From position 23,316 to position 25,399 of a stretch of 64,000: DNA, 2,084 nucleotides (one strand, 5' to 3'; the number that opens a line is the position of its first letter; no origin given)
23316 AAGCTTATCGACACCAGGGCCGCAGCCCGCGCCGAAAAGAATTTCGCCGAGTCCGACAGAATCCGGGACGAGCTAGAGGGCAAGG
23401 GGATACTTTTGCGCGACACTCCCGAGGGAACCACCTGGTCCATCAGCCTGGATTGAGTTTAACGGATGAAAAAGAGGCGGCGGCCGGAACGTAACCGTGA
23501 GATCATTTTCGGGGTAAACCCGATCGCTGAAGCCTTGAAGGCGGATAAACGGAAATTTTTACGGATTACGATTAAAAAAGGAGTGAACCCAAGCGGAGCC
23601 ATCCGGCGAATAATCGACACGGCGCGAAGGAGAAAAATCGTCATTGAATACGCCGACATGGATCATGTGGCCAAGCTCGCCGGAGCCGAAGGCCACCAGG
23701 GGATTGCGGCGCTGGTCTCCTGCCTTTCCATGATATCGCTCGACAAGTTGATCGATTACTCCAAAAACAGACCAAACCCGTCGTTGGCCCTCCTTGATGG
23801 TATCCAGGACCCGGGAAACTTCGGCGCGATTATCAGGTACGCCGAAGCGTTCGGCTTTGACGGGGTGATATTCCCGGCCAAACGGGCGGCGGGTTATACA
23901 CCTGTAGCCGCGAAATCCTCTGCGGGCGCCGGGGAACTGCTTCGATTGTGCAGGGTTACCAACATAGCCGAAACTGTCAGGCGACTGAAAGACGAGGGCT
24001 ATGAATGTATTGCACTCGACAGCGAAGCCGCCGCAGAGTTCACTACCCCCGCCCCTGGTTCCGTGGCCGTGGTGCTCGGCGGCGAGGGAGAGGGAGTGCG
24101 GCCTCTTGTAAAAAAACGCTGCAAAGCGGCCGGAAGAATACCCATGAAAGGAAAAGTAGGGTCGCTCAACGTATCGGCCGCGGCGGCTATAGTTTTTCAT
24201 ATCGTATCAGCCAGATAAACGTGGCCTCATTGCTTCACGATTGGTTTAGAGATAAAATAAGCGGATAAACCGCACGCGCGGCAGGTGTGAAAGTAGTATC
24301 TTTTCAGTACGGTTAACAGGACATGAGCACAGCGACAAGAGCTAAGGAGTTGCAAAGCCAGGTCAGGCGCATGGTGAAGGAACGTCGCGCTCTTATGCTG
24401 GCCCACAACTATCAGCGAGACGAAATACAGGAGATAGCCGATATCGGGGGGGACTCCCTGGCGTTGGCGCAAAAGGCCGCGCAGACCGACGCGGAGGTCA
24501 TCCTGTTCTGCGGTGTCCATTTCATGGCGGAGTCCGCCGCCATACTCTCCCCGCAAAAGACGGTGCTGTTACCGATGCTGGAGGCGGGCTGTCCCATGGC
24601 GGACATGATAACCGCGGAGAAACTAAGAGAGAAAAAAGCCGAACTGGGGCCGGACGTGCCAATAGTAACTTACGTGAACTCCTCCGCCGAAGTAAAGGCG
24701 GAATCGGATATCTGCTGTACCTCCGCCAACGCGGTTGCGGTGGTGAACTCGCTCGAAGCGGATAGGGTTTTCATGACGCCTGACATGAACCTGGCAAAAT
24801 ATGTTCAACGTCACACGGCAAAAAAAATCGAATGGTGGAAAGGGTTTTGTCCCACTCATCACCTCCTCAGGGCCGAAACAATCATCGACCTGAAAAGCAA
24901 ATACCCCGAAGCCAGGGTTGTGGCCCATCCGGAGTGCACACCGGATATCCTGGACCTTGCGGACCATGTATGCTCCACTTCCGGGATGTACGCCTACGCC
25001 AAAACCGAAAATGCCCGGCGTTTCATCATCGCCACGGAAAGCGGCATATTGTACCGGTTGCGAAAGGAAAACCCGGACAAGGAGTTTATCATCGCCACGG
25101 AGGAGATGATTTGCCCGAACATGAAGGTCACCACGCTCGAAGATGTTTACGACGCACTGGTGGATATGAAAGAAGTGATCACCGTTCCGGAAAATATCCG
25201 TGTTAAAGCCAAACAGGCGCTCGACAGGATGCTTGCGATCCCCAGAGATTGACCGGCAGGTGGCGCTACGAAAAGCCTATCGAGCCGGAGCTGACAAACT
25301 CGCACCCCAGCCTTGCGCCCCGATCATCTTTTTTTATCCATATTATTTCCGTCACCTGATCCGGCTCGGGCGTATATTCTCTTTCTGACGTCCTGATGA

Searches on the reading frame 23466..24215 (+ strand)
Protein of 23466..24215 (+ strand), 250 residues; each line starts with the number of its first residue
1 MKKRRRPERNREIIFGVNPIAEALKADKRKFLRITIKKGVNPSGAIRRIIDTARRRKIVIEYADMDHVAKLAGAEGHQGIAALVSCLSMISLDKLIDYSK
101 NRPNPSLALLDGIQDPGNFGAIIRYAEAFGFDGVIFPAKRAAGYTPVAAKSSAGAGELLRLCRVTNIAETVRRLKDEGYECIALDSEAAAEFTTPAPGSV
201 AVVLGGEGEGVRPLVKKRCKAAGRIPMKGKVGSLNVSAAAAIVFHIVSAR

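Call 37: search_protein_families(library=pfam, proteins=[window:23466-24215:+], max_evalue=1e-8)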
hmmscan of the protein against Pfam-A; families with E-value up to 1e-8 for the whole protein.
window:23466-24215:+ (250 aa): 2 families
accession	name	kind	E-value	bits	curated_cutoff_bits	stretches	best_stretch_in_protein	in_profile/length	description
PF00588.24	SpoU_methylase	-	2.3e-37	128.7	29.7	1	109-244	5-141/142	SpoU rRNA Methylase family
PF08032.17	SpoU_sub_bind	-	2.6e-13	50.5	22.8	1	13-85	1-71/76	RNA 2'-O ribose methyltransferase substrate binding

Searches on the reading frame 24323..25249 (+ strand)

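Call 37: search_protein_families(library=pfam, proteins=[window:24323-25249:+], max_evalue=1e-8)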
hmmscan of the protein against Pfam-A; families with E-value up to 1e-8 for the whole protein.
window:24323-25249:+ (309 aa): 1 family
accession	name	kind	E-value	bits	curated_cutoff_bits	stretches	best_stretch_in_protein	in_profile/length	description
PF02445.21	NadA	-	2.2e-120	401.7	27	1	13-305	2-295/295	Quinolinate synthetase A protein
